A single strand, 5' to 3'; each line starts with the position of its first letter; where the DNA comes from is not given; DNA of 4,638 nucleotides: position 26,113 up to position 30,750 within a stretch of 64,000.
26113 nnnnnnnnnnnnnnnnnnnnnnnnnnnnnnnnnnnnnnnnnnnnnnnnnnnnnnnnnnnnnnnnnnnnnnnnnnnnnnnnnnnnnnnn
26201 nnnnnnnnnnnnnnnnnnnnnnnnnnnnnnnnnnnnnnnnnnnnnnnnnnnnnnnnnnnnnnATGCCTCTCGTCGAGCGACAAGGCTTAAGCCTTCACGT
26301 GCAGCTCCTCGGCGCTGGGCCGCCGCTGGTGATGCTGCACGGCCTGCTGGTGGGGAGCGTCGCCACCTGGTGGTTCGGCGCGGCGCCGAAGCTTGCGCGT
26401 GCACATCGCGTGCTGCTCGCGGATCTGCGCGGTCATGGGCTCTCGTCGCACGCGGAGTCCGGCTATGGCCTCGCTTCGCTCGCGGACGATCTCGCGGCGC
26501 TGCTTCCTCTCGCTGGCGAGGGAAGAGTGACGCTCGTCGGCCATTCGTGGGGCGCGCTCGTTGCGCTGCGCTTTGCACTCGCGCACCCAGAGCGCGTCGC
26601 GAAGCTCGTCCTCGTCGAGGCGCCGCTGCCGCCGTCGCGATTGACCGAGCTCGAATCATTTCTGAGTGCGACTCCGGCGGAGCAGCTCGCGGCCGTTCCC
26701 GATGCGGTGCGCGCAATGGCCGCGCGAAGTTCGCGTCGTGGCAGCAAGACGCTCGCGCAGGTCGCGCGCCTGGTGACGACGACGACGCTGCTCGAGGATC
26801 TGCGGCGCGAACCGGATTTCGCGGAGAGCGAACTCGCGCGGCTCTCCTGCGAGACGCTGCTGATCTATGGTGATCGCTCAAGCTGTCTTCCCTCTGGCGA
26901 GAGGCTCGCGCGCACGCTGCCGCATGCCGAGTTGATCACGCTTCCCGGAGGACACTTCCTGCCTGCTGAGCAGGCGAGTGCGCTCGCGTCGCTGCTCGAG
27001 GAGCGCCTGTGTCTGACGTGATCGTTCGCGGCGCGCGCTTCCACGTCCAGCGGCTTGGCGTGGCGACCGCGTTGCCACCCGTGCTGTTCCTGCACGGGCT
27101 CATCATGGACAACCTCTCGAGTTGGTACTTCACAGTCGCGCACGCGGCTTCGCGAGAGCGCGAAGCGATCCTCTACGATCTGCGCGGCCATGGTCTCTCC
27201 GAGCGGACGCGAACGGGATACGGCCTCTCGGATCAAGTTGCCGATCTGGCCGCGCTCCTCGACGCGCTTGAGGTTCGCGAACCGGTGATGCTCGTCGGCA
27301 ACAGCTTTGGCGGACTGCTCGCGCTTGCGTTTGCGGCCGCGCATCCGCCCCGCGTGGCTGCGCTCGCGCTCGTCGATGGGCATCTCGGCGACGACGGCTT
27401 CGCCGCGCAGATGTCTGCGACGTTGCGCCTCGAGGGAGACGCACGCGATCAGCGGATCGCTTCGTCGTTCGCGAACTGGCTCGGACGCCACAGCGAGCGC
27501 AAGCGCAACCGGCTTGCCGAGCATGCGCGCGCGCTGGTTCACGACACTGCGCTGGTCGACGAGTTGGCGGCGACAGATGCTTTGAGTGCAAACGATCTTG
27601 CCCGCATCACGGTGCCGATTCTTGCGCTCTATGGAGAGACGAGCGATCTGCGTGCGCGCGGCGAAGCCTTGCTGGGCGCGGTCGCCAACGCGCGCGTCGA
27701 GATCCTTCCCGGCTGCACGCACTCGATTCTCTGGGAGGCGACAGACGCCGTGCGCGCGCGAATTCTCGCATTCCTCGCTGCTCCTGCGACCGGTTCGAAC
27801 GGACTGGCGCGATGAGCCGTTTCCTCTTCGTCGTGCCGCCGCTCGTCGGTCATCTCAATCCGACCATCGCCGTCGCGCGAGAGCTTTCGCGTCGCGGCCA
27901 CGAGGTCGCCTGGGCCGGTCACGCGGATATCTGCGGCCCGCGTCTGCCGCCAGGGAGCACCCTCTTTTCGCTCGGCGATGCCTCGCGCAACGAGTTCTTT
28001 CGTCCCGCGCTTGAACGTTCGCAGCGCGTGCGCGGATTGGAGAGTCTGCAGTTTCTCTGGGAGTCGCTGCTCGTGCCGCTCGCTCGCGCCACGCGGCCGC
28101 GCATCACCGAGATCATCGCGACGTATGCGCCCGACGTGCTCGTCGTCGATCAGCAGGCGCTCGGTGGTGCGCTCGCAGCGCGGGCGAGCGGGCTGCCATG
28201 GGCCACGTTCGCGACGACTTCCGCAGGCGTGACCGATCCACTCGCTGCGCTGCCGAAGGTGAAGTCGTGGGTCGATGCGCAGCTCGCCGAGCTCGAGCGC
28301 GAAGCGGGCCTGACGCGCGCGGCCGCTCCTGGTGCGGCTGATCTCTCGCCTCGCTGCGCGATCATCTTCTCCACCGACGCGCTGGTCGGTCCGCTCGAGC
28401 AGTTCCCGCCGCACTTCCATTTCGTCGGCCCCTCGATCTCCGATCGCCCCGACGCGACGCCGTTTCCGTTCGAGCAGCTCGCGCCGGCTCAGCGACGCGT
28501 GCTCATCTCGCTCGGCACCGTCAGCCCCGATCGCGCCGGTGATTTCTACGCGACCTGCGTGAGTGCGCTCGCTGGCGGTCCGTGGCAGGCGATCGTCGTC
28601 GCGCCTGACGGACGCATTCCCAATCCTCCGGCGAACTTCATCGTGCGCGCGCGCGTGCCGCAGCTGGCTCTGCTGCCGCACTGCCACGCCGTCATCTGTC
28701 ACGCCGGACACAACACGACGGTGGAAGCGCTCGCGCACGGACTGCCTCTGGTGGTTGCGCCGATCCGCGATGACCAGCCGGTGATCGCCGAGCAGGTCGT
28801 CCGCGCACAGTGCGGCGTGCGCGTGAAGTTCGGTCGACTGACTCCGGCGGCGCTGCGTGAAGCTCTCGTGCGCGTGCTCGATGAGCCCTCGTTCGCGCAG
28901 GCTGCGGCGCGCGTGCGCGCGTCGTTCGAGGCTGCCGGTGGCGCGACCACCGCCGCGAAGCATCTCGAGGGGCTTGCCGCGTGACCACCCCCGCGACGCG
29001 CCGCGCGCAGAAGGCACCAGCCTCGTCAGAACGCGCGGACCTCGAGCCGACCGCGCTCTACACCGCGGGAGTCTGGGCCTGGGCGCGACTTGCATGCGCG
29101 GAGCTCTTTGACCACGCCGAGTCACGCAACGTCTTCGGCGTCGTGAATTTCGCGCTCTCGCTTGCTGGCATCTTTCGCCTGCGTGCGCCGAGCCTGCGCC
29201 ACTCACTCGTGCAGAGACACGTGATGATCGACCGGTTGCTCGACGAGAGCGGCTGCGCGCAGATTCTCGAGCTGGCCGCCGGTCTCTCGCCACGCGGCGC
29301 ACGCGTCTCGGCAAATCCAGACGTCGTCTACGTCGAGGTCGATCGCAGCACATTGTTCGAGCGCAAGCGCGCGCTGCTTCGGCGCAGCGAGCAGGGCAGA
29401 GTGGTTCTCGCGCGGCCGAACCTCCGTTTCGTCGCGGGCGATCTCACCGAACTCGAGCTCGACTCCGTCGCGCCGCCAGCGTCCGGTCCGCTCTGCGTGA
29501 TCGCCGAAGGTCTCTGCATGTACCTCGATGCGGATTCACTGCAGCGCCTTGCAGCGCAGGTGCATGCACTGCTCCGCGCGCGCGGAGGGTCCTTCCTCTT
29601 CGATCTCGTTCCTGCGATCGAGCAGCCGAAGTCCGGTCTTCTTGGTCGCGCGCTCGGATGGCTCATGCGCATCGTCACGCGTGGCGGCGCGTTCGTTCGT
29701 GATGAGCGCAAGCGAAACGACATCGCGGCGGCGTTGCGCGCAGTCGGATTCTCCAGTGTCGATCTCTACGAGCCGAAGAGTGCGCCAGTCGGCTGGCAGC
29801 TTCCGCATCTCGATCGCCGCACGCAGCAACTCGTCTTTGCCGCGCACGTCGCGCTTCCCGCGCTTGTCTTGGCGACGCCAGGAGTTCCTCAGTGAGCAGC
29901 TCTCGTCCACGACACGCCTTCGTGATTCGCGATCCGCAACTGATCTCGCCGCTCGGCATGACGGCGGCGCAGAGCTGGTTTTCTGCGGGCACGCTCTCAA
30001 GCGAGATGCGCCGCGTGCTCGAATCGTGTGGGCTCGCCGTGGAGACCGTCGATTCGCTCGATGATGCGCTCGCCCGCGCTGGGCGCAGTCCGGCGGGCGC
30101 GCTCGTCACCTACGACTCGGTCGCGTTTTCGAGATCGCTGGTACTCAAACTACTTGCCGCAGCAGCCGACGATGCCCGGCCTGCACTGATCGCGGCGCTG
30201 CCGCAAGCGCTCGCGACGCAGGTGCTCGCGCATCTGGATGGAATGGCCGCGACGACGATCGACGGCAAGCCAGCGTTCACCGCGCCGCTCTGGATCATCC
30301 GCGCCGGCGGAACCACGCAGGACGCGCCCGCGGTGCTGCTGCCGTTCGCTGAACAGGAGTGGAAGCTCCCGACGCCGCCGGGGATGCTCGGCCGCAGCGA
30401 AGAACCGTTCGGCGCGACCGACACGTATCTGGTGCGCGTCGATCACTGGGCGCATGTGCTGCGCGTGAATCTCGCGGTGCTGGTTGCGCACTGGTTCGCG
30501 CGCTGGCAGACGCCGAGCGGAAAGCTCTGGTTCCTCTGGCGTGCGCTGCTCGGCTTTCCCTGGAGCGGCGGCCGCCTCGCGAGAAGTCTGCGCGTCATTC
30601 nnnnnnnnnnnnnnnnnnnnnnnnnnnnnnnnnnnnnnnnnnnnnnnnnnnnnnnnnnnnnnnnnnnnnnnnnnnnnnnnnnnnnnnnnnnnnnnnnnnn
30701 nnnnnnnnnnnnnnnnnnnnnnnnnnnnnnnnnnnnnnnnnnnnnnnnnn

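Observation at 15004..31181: Nine-gene, fully translationally coupled PUFA/HglE/PKSE-like iterative PKS operon with hydrolase, glycosyl and methyl tailoring: candidate undescribed glycolipid pathway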

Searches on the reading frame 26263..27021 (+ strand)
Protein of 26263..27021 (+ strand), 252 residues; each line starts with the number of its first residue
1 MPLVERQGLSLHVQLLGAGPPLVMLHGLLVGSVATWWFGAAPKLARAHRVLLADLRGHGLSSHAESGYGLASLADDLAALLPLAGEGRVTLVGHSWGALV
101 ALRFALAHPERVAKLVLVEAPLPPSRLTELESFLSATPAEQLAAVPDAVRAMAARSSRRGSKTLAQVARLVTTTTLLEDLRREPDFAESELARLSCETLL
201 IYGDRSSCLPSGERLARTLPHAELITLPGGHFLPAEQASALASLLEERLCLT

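Call 31: search_solved_structures(query=window:26263-27021:+, max_evalue=0.00001)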
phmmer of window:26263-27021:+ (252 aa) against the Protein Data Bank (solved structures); distinct sequences matched with E-value up to 0.00001: 282 (the best 60 are shown).
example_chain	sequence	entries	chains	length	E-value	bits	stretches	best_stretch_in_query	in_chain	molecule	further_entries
3qit_A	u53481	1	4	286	6.2e-19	72.1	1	20-138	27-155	Polyketide synthase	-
5egn_A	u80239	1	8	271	4.4e-18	69.4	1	1-245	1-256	Esterase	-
4uhh_A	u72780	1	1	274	2.2e-16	63.8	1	13-247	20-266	ESTERASE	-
4uhc_A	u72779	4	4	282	2.5e-16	63.6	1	13-247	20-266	ESTERASE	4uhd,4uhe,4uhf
6eb3_A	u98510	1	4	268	6.2e-16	62.3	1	5-234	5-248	Est1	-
8v16_C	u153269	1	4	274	6.6e-16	62.2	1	5-234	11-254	Esterase 1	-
6kxh_A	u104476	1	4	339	7.2e-16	62.1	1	8-128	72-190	Putative hydrolase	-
6kxr_A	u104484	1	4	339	7.3e-16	62.1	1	8-128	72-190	Putative hydrolase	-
7clz_A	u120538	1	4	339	7.4e-16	62.1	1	8-128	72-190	Putative hydrolase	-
7c4d_A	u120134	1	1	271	1.1e-15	61.6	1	18-125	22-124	Putative esterase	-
4baz_A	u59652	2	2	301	2.9e-15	60.2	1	10-118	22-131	PROBABLE EPOXIDE HYDROLASE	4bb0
4b9a_A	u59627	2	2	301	2.9e-15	60.2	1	10-118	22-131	PROBABLE EPOXIDE HYDROLASE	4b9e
4bat_A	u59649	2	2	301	2.9e-15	60.1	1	10-119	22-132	PROBABLE EPOXIDE HYDROLASE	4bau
5ng7_A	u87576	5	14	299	3.7e-15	59.8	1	4-134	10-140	epoxide hydrolase | Alpha/beta epoxide hydrolase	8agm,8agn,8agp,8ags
4nvr_A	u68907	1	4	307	9.2e-15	58.5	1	7-119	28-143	Putative acyltransferase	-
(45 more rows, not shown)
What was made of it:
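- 26263..27021 (+): ABH1, alpha/beta-hydrolase (GHSWG; 252 aa), the extra paralogue found mainly in non-actinobacterial loci. Best PDB match is the CurM thioesterase 3qit, partial (call 31).
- The best solved match of ABH1 is the CurM thioesterase 3qit (call 31).
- Tried and rejected: The CurM-TE lead for ABH1 was judged non-specific (call 31).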

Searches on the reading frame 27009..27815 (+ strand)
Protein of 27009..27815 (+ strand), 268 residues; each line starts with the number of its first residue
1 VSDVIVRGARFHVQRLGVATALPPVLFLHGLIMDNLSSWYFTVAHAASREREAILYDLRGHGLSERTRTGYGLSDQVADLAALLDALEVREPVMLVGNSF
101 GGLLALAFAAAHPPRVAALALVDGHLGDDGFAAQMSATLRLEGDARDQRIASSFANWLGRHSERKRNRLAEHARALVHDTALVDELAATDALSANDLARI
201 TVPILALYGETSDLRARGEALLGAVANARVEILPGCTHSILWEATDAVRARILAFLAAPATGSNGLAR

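Call 3: search_protein_families(library=pfam, proteins=[window:27009-27815:+], max_evalue=0.001)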
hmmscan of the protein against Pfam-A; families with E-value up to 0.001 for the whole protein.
window:27009-27815:+ (268 aa): 3 families
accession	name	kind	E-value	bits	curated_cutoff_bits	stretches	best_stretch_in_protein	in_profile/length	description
PF00561.26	Abhydrolase_1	-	5e-25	89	25.8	1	23-175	1-173/245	alpha/beta hydrolase fold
PF12697.13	Abhydrolase_6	-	7.2e-22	79.5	26.3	1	25-250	1-216/217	Alpha/beta hydrolase family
PF12146.15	Hydrolase_4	-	3e-16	59.9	27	1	25-243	7-237/239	Serine aminopeptidase, S33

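Call 5: search_protein_families(library=ncbifam, proteins=[window:27009-27815:+], max_evalue=0.001)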
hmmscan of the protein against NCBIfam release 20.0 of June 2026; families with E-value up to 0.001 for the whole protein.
window:27009-27815:+ (268 aa): 35 families (the best 25 are shown)
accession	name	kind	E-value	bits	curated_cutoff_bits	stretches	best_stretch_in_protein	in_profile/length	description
TIGR02427.1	protocat_pcaD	equivalog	8.2e-25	87.6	255.85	1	23-256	14-250/251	3-oxoadipate enol-lactonase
NF051488.1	bifunc_PcaDC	exception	2.1e-24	86.4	390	1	17-259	8-253/375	bifunctional 3-oxoadipate enol-lactonase/4-carboxymuconolactone decarboxylase PcaDC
NF011457.0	PRK14875.1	equivalog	1.4e-21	76.9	307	1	12-122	123-229/372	acetoin dehydrogenase dihydrolipoyllysine-residue acetyltransferase subunit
NF051487.1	bifunc_PcaCD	exception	2.9e-19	69.5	430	1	23-257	173-412/413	bifunctional 4-carboxymuconolactone decarboxylase/3-oxoadipate enol-lactonase PcaCD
TIGR03695.1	menH_SHCHC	equivalog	3.5e-17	62.7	208.55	1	23-256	3-251/252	2-succinyl-6-hydroxy-2,4-cyclohexadiene-1-carboxylate synthase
NF002938.0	PRK03592.1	equivalog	1.2e-15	57.6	241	1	5-127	16-132/298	haloalkane dehalogenase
NF050089.1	i_nPHAscl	equivalog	7e-14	51.6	300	1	24-124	20-117/288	intracellular short-chain-length polyhydroxyalkanoate depolymerase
TIGR01250.1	pro_imino_pep_2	subfamily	1.8e-11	44.1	167.65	1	15-121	18-126/288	proline iminopeptidase-family hydrolase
NF007954.0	PRK10673.1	equivalog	3.5e-11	42.9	399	1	20-123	14-113/255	esterase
TIGR03611.1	RutD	equivalog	9.7e-11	41.5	238.5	1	38-258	27-257/258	pyrimidine utilization protein D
NF045948.1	ProImpepThrmp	equivalog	4.2e-10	39.5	500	1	39-119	41-123/291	proline iminopeptidase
TIGR03056.1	bchO_mg_che_rel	equivalog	6.4e-10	38.5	172.55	1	4-122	11-126/278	alpha/beta fold hydrolase BchO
NF008340.0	PRK11126.1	equivalog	1.4e-09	37.6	261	1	18-146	10-131/255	2-succinyl-6-hydroxy-2,4-cyclohexadiene-1-carboxylate synthase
NF045632.1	hydroxlase_HsaD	equivalog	2.4e-09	36.6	400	1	6-183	19-184/290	4,5:9,10-diseco-3-hydroxy-5,9,17-trioxoandrosta-1(10),2-diene-4-oate hydrolase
NF004514.1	PRK05855.1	equivalog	7.5e-09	34.7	455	1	11-104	12-104/578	SDR family oxidoreductase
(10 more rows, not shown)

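Call 32: search_solved_structures(query=window:27009-27815:+, max_evalue=0.00001)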
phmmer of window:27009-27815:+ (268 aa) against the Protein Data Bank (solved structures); distinct sequences matched with E-value up to 0.00001: 150 (the best 60 are shown).
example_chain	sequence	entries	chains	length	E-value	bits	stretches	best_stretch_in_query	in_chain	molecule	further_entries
5egn_A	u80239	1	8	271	4.2e-15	59.3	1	24-125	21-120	Esterase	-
1a88_A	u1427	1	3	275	6.8e-13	52.1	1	22-123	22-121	CHLOROPEROXIDASE L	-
2xua_A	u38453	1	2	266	1.4e-12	51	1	5-256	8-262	3-OXOADIPATE ENOL-LACTONASE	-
3om8_A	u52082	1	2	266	3.4e-12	49.8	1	21-258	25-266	Probable hydrolase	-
3t4u_A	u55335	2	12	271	3.4e-11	46.6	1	23-122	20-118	Arylesterase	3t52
1va4_A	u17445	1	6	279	4.8e-11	46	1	23-122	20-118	Arylesterase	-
8pi1_A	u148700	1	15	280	5.3e-11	45.9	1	23-122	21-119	Arylesterase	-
3ia2_A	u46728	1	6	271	6.4e-11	45.6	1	23-122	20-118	Arylesterase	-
1a8s_A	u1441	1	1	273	7.1e-11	45.5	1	23-122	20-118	CHLOROPEROXIDASE F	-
4x00_A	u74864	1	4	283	1.6e-10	44.3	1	14-133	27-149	Putative hydrolase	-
4qes_A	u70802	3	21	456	2.7e-10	43.6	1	23-258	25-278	Non-haem bromoperoxidase BPO-A2, Matrix protein 1 chimera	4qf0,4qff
1hkh_A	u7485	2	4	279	2.8e-10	43.6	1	23-122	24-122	GAMMA LACTAMASE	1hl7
3hea_A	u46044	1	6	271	3e-10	43.5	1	23-122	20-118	Arylesterase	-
3hi4_A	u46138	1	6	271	3.1e-10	43.4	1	23-122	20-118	Arylesterase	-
1bro_A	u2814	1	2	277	3.2e-10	43.4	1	23-257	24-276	BROMOPEROXIDASE A2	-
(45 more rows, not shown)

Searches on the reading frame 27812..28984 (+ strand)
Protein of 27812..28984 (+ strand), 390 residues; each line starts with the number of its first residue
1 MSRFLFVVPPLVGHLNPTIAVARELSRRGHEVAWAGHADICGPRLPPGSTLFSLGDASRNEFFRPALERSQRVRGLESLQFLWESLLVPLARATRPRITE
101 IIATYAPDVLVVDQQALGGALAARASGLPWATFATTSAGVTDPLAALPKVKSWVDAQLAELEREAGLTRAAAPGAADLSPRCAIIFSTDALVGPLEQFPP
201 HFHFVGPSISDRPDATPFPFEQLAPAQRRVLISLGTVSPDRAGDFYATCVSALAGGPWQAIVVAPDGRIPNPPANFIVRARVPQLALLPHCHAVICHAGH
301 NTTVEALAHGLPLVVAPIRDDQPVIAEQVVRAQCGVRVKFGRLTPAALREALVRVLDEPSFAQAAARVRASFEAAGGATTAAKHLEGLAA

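Call 3: search_protein_families(library=pfam, proteins=[window:27812-28984:+], max_evalue=0.001)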
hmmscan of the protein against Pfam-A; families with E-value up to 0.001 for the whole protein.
window:27812-28984:+ (390 aa): 3 families
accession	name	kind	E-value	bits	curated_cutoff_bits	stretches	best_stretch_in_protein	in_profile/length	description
PF06722.18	EryCIII-like_C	-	9e-18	65.1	31.7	1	273-386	30-143/145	Erythromycin biosynthesis protein CIII-like, C-terminal domain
PF00201.24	UDPGT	-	6.1e-15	55.4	19.5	1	229-365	277-415/499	UDP-glucoronosyl and UDP-glucosyl transferase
PF04101.22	Glyco_tran_28_C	-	3.2e-09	37.5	22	1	292-371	73-156/166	Glycosyltransferase family 28 C-terminal domain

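Call 5: search_protein_families(library=ncbifam, proteins=[window:27812-28984:+], max_evalue=0.001)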
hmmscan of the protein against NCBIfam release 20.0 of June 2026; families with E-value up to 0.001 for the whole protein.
window:27812-28984:+ (390 aa): 7 families
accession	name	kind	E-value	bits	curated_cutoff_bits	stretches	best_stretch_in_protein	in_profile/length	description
TIGR01426.2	MGT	subfamily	9.4e-55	186.2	260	1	10-388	4-390/393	macrolide family glycosyltransferase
NF000362.1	self_GT_OleI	exception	5.7e-27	94.9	700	1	201-389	231-420/424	OleI family self-immunity macrolide glycosyltransferase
TIGR04516.1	glycosyl_450act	subfamily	2.5e-24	86.1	440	1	268-389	293-414/418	activator-dependent family glycosyltransferase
NF033129.1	macro_glyco_Mgt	subfamily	1.1e-23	83.8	700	1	201-386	202-389/393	macrolide-inactivating glycosyltransferase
TIGR01133.1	murG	equivalog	6.8e-06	25.3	250.25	0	292-378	257-346/353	undecaprenyldiphospho-muramoylpentapeptide beta-N-acetylglucosaminyltransferase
TIGR00661.1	MJ1255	subfamily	0.00014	21.3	195.9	1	288-338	245-291/321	MJ1255/VC2487 family glycosyltransferase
NF000354.1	glycotrans_Rgt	equivalog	0.00015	21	800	1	276-385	291-398/411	rifamycin-inactivating glycosyltransferase Rgt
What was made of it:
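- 27812..28984 (+): GT1 / MGT-family glycosyltransferase (390 aa). TIGR01426 186 bits (call 5).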

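Call 33: search_solved_structures(query=window:27812-28984:+, max_evalue=0.00001)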
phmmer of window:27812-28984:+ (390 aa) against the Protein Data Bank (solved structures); distinct sequences matched with E-value up to 0.00001: 48.
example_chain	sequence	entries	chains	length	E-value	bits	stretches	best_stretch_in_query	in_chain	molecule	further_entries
6kqw_A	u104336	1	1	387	1.2e-30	109.7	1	9-387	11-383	Uncharacterized UDP-glucosyltransferase YjiC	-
6kqx_A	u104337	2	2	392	1.3e-30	109.6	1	9-387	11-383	Uncharacterized UDP-glucosyltransferase YjiC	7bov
7vlb_A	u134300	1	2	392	1.7e-30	109.2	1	9-387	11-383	UDP-glycosyltransferase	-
7vm0_A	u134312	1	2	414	2.2e-30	108.9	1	3-384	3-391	Glycosyl transferase family 1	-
10zg_A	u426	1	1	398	1.1e-29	106.6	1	184-384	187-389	Glycosyl transferase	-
8h5d_A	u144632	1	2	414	1.8e-29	105.8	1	3-384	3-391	Glycosyltransferase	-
2iya_A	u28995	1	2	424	4.5e-28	101.3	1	199-389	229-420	OLEANDOMYCIN GLYCOSYLTRANSFERASE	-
6j31_A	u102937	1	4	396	1.2e-23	86.6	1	7-386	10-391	kcn28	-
6j32_A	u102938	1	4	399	1.3e-23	86.6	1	7-386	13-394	Kcn28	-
5du2_A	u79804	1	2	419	8.8e-21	77.3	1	13-387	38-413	EspG2 glycosyltransferase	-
3iaa_A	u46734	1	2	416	9.1e-18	67.3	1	6-387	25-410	CalG2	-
3rsc_A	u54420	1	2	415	9.4e-18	67.3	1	6-387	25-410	CalG2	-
7xx4_A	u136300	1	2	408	1.2e-17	67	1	12-386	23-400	Oleandomycin glycosyltransferase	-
3ia7_A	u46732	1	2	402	3.8e-17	65.3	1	184-387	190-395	CalG4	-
2iyf_A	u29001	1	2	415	5.3e-15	58.2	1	12-386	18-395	OLEANDOMYCIN GLYCOSYLTRANSFERASE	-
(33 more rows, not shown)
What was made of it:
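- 27812..28984 (+): Best solved relatives are the UDP-glucosyltransferase YjiC and OleD/OleI (call 33).
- The GT is closest to UDP-glucosyltransferases that act on lipophilic aglycones (call 33).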

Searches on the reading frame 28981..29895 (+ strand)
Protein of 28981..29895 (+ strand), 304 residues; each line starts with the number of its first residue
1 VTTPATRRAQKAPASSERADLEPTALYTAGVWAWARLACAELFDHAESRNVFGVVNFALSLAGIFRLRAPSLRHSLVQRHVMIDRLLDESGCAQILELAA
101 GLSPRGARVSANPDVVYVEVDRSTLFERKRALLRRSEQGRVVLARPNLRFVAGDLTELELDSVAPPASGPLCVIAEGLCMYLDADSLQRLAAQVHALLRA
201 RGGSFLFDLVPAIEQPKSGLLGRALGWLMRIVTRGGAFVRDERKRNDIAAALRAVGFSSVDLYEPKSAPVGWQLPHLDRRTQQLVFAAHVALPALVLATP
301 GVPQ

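Call 3: search_protein_families(library=pfam, proteins=[window:28981-29895:+], max_evalue=0.001)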
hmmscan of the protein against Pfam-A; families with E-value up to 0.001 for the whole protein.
window:28981-29895:+ (304 aa): 1 family
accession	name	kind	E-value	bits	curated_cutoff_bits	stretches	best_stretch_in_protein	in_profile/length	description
PF04072.20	LCM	-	2.4e-13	50.8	22.3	1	67-194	56-186/187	Leucine carboxyl methyltransferase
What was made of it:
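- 28981..29895 (+): LCM / TIGR00027-type SAM methyltransferase (304 aa), an optional accessory. PF04072 (call 3).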

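Call 5: search_protein_families(library=ncbifam, proteins=[window:28981-29895:+], max_evalue=0.001)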
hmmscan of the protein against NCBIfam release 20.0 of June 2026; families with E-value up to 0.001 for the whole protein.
window:28981-29895:+ (304 aa): 1 family
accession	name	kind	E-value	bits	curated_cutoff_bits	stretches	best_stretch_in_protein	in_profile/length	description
TIGR00027.1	mthyl_TIGR00027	subfamily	1.3e-11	44.4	93.55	1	71-260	56-245/259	SAM-dependent methyltransferase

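Call 59: search_solved_structures(query=window:28981-29895:+, max_evalue=0.01)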
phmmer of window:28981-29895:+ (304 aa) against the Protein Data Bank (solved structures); distinct sequences matched with E-value up to 0.01: 0.
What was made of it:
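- Tried and rejected: The methyltransferase has no solved-structure relative by sequence (call 59).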

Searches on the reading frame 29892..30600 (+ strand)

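Call 26: search_protein_families(library=pfam, proteins=[window:29892-30600:+], max_evalue=0.01)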
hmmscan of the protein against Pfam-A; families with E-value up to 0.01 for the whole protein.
window:29892-30600:+ (236 aa): 0 families
